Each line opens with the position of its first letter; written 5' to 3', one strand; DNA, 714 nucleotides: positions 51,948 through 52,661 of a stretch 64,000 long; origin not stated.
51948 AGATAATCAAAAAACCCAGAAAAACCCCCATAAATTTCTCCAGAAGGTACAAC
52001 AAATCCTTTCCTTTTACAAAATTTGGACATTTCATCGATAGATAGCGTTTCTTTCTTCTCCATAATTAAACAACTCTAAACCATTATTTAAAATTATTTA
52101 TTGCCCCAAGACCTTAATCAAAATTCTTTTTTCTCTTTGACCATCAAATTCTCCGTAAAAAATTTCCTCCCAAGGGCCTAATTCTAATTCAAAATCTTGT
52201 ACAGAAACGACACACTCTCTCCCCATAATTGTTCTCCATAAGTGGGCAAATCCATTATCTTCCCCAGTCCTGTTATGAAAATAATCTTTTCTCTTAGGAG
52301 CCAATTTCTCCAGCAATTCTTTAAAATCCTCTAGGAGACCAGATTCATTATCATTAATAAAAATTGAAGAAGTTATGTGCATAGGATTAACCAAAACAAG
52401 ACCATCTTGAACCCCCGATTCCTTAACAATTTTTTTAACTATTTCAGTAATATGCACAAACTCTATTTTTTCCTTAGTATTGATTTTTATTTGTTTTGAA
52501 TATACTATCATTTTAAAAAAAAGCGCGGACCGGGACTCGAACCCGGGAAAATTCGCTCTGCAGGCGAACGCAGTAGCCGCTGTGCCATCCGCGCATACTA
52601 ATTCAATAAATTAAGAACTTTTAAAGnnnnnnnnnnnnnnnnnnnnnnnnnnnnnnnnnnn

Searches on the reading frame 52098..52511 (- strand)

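Call 31: search_protein_families(library=ncbifam, proteins=[window:52098-52511:-], max_evalue=0.001)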
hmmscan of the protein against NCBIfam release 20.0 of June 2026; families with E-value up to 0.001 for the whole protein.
window:52098-52511:- (137 aa): 1 family
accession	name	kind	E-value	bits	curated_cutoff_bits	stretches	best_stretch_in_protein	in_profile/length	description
TIGR00149.1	TIGR00149_YjbQ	hypoth_equivalog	8.9e-31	106.4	67.75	1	7-136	2-131/132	secondary thiamine-phosphate synthase enzyme YjbQ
